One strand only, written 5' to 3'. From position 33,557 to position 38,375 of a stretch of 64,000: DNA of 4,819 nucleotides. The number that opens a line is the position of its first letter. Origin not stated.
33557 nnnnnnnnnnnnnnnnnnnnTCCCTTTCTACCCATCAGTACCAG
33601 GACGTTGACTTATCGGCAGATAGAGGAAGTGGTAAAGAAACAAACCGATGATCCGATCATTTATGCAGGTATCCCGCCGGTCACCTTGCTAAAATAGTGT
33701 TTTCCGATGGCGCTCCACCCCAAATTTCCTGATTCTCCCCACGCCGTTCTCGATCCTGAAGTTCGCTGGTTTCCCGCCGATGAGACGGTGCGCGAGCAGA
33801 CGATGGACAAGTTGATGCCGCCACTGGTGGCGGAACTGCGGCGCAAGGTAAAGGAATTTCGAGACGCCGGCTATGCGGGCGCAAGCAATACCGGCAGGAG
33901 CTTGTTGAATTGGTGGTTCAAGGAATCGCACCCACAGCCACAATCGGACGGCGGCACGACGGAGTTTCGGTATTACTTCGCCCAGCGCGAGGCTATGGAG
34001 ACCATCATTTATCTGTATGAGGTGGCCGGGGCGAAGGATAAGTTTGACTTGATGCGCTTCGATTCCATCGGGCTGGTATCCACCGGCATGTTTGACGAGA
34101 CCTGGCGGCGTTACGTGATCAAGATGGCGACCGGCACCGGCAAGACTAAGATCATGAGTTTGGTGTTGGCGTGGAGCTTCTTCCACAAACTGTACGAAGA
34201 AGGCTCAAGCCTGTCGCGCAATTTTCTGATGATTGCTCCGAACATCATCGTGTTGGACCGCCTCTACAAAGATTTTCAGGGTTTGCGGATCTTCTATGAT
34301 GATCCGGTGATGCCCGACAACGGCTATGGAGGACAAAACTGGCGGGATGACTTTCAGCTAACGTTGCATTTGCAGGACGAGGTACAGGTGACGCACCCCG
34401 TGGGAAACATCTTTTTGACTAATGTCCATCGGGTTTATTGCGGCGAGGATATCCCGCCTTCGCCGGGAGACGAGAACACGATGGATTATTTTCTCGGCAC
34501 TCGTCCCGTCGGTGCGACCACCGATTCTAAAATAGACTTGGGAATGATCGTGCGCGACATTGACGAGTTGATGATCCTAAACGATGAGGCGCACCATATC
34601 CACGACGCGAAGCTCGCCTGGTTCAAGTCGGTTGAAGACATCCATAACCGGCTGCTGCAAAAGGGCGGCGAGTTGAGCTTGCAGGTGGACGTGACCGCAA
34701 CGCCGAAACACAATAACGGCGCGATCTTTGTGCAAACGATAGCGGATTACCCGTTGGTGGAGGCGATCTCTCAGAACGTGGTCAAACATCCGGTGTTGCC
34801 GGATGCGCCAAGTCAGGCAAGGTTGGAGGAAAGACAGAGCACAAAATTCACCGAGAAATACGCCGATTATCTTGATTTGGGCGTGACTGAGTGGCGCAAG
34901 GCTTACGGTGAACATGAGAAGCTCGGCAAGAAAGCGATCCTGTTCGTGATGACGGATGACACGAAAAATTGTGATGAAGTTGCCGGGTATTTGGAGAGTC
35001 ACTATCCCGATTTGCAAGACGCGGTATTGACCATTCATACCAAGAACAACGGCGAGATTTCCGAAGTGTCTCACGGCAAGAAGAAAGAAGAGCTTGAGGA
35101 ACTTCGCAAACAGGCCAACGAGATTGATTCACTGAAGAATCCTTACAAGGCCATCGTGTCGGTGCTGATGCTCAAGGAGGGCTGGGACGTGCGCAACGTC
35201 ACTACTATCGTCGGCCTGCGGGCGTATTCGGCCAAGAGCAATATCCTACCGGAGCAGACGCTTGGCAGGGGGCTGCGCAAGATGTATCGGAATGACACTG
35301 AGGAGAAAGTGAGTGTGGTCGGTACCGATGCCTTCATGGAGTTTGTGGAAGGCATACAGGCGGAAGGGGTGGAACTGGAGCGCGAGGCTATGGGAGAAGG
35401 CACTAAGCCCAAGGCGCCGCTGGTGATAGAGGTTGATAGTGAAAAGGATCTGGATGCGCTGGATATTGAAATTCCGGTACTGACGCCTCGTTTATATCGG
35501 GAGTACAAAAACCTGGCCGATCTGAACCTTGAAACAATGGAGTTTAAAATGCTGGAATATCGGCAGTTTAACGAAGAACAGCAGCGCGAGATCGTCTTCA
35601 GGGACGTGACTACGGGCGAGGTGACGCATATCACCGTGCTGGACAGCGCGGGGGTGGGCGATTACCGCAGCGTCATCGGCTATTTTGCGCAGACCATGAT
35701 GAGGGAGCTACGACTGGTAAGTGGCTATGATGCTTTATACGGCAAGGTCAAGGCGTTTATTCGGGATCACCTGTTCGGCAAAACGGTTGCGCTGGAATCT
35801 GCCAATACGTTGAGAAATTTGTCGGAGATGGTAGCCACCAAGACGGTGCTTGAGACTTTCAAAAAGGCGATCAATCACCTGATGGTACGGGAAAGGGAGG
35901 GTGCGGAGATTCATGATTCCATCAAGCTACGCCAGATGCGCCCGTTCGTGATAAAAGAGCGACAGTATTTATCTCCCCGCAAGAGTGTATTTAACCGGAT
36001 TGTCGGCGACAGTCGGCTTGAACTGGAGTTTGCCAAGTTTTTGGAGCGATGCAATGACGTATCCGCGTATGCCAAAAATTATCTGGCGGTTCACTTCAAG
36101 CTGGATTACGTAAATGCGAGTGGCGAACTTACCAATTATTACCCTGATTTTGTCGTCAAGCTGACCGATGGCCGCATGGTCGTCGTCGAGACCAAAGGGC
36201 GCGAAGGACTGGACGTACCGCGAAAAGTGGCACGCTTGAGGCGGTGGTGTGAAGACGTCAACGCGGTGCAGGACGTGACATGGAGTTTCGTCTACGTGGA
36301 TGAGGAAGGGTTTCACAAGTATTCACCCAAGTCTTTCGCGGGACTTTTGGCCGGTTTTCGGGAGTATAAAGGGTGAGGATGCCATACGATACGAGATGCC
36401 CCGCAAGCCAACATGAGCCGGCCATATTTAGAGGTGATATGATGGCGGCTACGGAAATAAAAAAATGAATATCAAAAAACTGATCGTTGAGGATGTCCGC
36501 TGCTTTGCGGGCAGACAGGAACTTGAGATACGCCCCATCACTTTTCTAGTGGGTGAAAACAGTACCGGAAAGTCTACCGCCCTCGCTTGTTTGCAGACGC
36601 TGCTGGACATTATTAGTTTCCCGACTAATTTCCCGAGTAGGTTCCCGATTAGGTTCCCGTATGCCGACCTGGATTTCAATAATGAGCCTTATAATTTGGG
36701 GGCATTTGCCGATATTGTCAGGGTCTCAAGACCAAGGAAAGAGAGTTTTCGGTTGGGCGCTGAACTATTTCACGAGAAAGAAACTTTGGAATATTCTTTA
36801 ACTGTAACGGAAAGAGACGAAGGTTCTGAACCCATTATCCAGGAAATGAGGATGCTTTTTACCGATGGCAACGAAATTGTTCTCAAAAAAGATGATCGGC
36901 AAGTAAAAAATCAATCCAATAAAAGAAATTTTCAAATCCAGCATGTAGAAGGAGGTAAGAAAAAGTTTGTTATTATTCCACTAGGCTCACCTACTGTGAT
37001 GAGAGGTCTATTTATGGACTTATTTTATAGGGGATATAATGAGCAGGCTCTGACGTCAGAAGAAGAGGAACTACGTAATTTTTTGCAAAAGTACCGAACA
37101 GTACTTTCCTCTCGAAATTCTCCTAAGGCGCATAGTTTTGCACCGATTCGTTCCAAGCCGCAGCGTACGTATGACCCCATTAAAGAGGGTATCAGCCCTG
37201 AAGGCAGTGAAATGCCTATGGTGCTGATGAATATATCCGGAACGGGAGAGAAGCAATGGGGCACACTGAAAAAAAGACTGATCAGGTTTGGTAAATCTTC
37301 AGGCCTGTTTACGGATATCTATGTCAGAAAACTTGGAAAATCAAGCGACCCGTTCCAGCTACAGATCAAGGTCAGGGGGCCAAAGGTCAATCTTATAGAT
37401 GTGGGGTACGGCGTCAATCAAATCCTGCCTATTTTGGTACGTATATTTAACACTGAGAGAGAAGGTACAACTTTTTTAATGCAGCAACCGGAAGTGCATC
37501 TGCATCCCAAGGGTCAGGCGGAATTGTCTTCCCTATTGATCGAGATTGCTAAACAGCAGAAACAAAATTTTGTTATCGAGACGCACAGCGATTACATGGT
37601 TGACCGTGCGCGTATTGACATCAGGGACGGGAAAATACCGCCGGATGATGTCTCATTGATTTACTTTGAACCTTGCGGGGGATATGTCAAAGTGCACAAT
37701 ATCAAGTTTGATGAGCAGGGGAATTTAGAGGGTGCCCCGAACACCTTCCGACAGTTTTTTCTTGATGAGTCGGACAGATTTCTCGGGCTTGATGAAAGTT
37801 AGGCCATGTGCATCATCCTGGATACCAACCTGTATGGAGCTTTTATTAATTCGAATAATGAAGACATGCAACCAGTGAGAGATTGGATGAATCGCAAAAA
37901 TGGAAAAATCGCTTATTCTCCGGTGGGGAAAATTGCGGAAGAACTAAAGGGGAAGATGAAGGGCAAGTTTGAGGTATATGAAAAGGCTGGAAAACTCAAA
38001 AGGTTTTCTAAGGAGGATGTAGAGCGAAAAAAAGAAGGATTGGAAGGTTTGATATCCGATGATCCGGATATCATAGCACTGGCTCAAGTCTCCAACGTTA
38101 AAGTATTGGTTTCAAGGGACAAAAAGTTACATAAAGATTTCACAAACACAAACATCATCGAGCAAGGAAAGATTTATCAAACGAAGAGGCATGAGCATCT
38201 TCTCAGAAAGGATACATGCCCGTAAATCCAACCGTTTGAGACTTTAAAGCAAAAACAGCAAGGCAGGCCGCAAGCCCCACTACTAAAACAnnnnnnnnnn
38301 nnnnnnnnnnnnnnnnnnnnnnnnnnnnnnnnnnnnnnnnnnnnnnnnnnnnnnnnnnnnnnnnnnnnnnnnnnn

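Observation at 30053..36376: Type III R-M system split by an inserted coiled-coil/transmembrane gene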

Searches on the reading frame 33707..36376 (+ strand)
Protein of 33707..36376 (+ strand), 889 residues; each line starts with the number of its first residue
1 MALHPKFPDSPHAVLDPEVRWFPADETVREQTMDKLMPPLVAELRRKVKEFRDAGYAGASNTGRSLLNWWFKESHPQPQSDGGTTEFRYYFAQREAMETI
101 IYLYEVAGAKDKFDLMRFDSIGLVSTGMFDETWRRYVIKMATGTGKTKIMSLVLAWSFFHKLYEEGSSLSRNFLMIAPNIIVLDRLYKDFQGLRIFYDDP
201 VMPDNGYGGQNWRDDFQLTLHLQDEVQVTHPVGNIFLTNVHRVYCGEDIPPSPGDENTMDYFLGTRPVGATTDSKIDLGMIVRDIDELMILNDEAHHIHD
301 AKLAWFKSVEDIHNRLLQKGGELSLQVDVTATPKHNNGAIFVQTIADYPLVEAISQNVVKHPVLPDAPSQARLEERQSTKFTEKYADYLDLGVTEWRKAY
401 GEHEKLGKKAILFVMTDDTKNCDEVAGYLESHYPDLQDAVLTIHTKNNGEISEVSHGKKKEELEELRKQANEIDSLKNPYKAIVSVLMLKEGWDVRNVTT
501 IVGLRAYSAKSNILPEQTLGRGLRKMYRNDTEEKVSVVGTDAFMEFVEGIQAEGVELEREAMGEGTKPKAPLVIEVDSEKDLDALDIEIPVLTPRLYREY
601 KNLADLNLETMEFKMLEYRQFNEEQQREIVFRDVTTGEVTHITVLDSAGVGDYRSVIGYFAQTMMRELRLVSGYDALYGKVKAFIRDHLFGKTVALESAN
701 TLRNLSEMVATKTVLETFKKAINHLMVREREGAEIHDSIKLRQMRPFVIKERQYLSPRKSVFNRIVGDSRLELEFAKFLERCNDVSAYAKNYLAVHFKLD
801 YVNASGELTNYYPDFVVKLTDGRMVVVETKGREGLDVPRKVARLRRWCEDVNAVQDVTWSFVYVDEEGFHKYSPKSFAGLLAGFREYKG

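Call 8: search_protein_families(library=pfam, proteins=[window:33707-36376:+], max_evalue=0.01)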
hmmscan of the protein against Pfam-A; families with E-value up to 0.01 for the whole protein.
window:33707-36376:+ (889 aa): 3 families
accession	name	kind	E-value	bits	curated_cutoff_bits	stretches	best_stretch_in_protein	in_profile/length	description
PF04851.21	ResIII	-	9.7e-15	55.3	22.5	1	93-334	8-163/164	Type III restriction enzyme, res subunit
PF19778.5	RE_endonuc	-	0.00023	21.4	23.4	1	759-833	2-74/108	Endonuclease domain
PF08722.17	Tn7_TnsA-like_N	-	0.0048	17.9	26.5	0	783-849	2-74/85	TnsA-like endonuclease N terminal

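Call 9: search_protein_families(library=padloc, proteins=[window:33707-36376:+], max_evalue=0.01)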
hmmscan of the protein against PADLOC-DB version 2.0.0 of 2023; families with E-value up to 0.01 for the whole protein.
window:33707-36376:+ (889 aa): 5 families
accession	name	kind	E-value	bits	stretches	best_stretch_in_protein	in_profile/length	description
PDLC03648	REase_III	-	6.6e-21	72.1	2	285-548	131-381/871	Type III restriction enzyme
PDLC03647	REase_III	-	1.4e-11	41.3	1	467-553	494-585/989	Type III restriction enzyme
PDLC03649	REase_III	-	2.1e-07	27.3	1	427-524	446-537/973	Type III restriction enzyme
PDLC03650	REase_III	-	3.6e-05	20.4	1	809-832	822-845/898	Type III restriction enzyme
PDLC03651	REase_III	-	0.00025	17.2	0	470-505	399-434/873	Type III restriction enzyme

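Call 49: find_related_loci(query=window:33707-36373:+, collection=metagenome_contigs, flank=7000)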
Query window:33707-36373:+ (889 aa) in metagenome_contigs; peptide patterns used: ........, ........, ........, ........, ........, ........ (x = any residue, [..] = any of these).
600 stretches matched a pattern (row limit reached: there are more); 572 encode a relative of the query (tblastn E <= 1e-3); the best 80 are kept; 80 distinct loci.
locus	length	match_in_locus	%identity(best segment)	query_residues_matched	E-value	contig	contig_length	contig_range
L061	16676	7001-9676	77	1-888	0e+0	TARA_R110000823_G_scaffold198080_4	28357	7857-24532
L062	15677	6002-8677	77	1-888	0e+0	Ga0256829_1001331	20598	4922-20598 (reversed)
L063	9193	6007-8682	77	1-888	0e+0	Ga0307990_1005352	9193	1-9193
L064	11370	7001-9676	75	1-888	0e+0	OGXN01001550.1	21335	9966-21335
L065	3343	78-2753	75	1-888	0e+0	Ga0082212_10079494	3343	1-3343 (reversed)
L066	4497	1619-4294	77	1-888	0e+0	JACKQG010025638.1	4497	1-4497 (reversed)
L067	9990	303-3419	75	1-888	0e+0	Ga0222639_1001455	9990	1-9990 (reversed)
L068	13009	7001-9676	75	1-888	0e+0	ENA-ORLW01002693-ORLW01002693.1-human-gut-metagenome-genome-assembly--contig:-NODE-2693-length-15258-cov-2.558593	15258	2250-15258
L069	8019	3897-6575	75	1-889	0e+0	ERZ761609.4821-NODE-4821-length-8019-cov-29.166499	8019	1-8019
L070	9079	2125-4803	76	1-889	0e+0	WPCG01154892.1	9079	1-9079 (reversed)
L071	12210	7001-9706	74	1-888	0e+0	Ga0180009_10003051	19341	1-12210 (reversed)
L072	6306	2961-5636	75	1-888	0e+0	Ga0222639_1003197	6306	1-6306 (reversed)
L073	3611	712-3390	75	1-888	0e+0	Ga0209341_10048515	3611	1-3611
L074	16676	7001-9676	75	1-888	0e+0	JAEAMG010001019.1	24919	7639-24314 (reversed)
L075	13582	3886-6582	74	1-888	0e+0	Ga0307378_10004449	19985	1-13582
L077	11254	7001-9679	75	1-888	0e+0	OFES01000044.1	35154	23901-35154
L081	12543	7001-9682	74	1-888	0e+0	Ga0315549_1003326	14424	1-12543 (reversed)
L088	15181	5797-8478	74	1-888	0e+0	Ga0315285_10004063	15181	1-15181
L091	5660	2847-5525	74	1-889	0e+0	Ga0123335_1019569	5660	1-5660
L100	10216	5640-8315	73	1-888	0e+0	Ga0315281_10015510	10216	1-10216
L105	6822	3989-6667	73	1-888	0e+0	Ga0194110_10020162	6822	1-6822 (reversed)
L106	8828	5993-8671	73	1-888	0e+0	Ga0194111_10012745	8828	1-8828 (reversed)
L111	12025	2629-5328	73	1-889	0e+0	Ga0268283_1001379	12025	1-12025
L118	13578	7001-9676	76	1-888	0e+0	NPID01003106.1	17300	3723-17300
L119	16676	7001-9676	73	1-888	0e+0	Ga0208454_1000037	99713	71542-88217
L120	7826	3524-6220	73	1-888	0e+0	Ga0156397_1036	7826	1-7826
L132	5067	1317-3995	72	1-888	0e+0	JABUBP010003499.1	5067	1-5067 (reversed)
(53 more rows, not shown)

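Call 54: search_protein_families(library=pfam, proteins=[L077:6171-6998:+, L091:1878-2837:+, L068:5485-6888:+, L100:3908-4801:+, L088:4015-4884:+, L088:5175-5786:+, L119:6522-6998:+, L063:4979-6004:+, L118:3174-4172:+, L118:4179-6998:+], max_evalue=0.001)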
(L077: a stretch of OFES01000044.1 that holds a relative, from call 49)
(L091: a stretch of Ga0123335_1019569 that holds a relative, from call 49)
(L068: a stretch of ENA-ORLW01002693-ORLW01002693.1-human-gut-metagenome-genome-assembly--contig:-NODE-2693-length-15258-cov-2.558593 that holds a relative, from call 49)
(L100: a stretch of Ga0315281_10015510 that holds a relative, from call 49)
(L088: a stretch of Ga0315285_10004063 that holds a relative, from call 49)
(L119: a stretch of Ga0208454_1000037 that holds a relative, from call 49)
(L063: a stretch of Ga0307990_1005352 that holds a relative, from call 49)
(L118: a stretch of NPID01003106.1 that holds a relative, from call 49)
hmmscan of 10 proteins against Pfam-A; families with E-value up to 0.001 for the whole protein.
L077:6171-6998:+ (276 aa): 1 family
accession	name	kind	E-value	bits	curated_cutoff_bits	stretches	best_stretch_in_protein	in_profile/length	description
PF04383.19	KilA-N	-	6.2e-22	77.9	23.8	1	14-140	7-105/107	KilA-N domain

L091:1878-2837:+ (320 aa): 1 family
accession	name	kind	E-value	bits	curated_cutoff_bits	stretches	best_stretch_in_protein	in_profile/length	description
PF02498.22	Bro-N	-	2.4e-10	41.3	25.6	1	53-150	2-94/96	BRO family, N-terminal domain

L068:5485-6888:+ (468 aa): 2 families
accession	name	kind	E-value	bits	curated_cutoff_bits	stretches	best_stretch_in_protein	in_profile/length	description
PF13749.12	HATPase_c_4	-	1.3e-20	73.6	26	1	301-384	1-89/89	Putative ATP-dependent DNA helicase recG C-terminal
PF04326.19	SLFN_AlbA_2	-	1.6e-13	51.7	25.3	1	16-128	1-117/118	Schlafen, AlbA_2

L100:3908-4801:+ (298 aa): 2 families
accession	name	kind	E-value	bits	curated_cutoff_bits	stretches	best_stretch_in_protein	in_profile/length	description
PF04343.18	DUF488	-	2e-24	87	22.2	1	169-287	3-121/121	Domain of unknown function DUF488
PF22751.1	DUF488-N3a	-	1.4e-07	32.3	27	1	230-289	55-116/118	Active DUF488-N3 subclade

L088:4015-4884:+ (290 aa): 1 family
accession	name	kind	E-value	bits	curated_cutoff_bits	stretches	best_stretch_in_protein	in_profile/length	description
PF02518.31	HATPase_c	-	6.7e-05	23.7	26.4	1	138-257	6-107/111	Histidine kinase-, DNA gyrase B-, and HSP90-like ATPase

L088:5175-5786:+ (204 aa): 1 family
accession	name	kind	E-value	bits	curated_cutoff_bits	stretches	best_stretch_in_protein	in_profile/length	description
PF01850.27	PIN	-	6.3e-08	33.7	23.6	1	46-190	2-116/120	PIN domain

L119:6522-6998:+ (159 aa): 1 family
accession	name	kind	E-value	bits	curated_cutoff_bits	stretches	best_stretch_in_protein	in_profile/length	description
PF13366.12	PDDEXK_3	-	1.2e-38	132.4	22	1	12-125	2-116/117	PD-(D/E)XK nuclease superfamily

L063:4979-6004:+ (342 aa): 1 family
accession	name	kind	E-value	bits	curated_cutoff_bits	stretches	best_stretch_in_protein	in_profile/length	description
PF13310.11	Virulence_RhuM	-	4.4e-108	360.8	33.7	1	74-324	7-249/252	Virulence protein RhuM family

L118:3174-4172:+ (333 aa): 5 families
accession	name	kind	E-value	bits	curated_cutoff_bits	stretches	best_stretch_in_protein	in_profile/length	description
PF00004.35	AAA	-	2.2e-29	103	21.2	1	121-246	1-130/131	ATPase family associated with various cellular activities (AAA)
PF20720.3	nSTAND3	-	1.1e-05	25.6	27.2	1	114-206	13-93/155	Novel STAND NTPase 3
PF07728.20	AAA_5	-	0.00015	22.2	22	1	121-239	2-139/139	AAA domain (dynein-related subfamily)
PF05673.19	DUF815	-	0.00067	19.3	23.8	1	110-240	46-164/249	Protein of unknown function (DUF815)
PF05496.18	RuvB_N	-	0.00085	19.6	27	0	117-187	32-95/159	Holliday junction DNA helicase RuvB P-loop domain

L118:4179-6998:+ (940 aa): 1 family
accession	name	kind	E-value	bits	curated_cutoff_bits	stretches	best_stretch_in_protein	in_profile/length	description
PF00082.27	Peptidase_S8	-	5.5e-18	65.7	21.8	1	380-740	7-274/288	Subtilase family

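Call 55: search_protein_families(library=pfam, proteins=[L105:3576-3986:+, L081:6260-6835:+, L111:1802-2212:+, L111:2212-2622:+, L120:1787-2935:+, L132:520-1314:+, L072:552-821:+, L072:821-1048:+, L106:5227-5613:+, L072:1158-2018:+], max_evalue=0.001)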
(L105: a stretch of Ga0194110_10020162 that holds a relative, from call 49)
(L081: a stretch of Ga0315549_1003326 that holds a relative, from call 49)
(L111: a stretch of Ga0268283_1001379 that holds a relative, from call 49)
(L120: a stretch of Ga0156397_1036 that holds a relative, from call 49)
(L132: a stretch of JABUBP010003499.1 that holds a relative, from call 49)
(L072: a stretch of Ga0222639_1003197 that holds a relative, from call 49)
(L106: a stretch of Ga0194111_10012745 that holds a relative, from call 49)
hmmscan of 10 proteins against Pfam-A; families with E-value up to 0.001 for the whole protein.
L105:3576-3986:+ (137 aa): 1 family
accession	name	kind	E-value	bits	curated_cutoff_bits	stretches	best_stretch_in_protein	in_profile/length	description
PF01541.30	GIY-YIG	-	8.3e-18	64.9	22.6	1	7-80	2-77/78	GIY-YIG catalytic domain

L081:6260-6835:+ (192 aa): 2 families
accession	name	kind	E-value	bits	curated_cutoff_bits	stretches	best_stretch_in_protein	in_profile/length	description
PF06414.18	Zeta_toxin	-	5.6e-09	36.2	22.3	1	55-132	80-160/199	Zeta toxin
PF13671.12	AAA_33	-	8e-07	29.9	27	1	8-129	3-131/143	AAA domain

L111:1802-2212:+ (137 aa): 3 families
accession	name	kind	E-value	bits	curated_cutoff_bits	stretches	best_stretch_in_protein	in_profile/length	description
PF18765.7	Polbeta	-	1.8e-14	54.1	26.9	1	9-100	4-92/93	Polymerase beta, Nucleotidyltransferase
PF01909.29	NTP_transf_2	-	0.00069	20.4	21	1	15-48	12-46/93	Nucleotidyltransferase domain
PF22600.2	MTPAP-like_central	-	0.00079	20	27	1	6-48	27-68/139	Poly(A) RNA polymerase, mitochondrial-like, central palm domain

L111:2212-2622:+ (137 aa): 1 family
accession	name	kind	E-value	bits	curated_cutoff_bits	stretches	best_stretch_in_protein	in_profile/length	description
PF01934.22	HepT-like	-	9.7e-32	109.6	23.5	1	12-129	1-117/120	Ribonuclease HepT-like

L120:1787-2935:+ (383 aa): 4 families
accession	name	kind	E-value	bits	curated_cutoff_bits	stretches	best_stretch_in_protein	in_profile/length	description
PF13304.12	AAA_21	-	2.3e-30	107.1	27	1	28-330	1-303/304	AAA domain, putative AbiEii toxin, Type IV TA system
PF13175.12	AAA_15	-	3.4e-17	63.6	32.1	2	216-330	266-374/374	AAA ATPase domain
PF02463.25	SMC_N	-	1.3e-11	44.7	40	1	6-49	2-47/220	RecF/RecN/SMC N terminal domain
PF13476.12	AAA_23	-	8.3e-07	30.3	27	1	9-59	2-52/201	AAA domain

L132:520-1314:+ (265 aa): 0 families

L072:552-821:+ (90 aa): 1 family
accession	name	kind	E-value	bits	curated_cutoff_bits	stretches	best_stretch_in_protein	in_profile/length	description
PF13711.11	DUF4160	-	1.9e-24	86.1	23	1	9-74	1-65/65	Domain of unknown function (DUF4160)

L072:821-1048:+ (76 aa): 1 family
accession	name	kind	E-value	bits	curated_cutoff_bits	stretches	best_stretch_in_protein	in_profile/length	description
PF10387.14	DUF2442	-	6e-11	42.8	23.9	1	3-73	1-70/72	Protein of unknown function (DUF2442)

L106:5227-5613:+ (129 aa): 0 families

L072:1158-2018:+ (287 aa): 2 families
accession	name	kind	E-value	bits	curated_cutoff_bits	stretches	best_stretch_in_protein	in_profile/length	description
PF04343.18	DUF488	-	5.5e-27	95.2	22.2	1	158-276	3-121/121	Domain of unknown function DUF488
PF22751.1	DUF488-N3a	-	4.6e-07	30.6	27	1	219-278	55-116/118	Active DUF488-N3 subclade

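Call 60: search_protein_families(library=ncbifam, proteins=[window:33707-36373:+], max_evalue=0.01)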
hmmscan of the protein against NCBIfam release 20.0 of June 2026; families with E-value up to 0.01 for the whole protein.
window:33707-36373:+ (889 aa): 4 families
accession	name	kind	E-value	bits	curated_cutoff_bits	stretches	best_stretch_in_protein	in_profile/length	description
NF046055.1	restr_BPTD_3080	equivalog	1.2e-81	275.1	800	2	442-864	536-956/970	BPTD_3080 family restriction endonuclease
NF008521.0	PRK11448.1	equivalog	0.00011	20.4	729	0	465-525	747-800/1123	type I restriction-modification system endonuclease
NF033179.1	TnsA_like_Actin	subfamily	0.00014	21.4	110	1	768-866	43-132/212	TnsA-like heteromeric transposase endonuclease subunit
NF012027.0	PRK15483.1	equivalog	0.00014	19.9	564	1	459-524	475-544/986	type III restriction-modification system endonuclease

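Call 65: find_encoding_contigs(protein=window:33707-36376:+, flank=3000, max_places=3)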
Protein window:33707-36376:+ (889 aa): no gene with exactly this product is on record in the collection.

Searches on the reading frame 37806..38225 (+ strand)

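Call 8: search_protein_families(library=pfam, proteins=[window:37806-38225:+], max_evalue=0.01)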
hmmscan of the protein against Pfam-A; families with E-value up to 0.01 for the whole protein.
window:37806-38225:+ (139 aa): 0 families

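Call 9: search_protein_families(library=padloc, proteins=[window:37806-38225:+], max_evalue=0.01)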
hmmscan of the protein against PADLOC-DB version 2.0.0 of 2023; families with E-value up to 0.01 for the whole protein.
window:37806-38225:+ (139 aa): 0 families

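Call 60: search_protein_families(library=ncbifam, proteins=[window:37806-38222:+], max_evalue=0.01)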
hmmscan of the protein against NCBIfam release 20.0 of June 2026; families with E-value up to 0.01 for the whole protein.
window:37806-38222:+ (139 aa): 0 families

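Call 61: search_protein_families(library=phrogs, proteins=[window:37806-38222:+], max_evalue=0.01)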
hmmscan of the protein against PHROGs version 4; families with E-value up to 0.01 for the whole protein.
window:37806-38222:+ (139 aa): 1 family
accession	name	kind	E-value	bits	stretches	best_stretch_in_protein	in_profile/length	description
phrog_21691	-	unknown function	0.0041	18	0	60-117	88-141/168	-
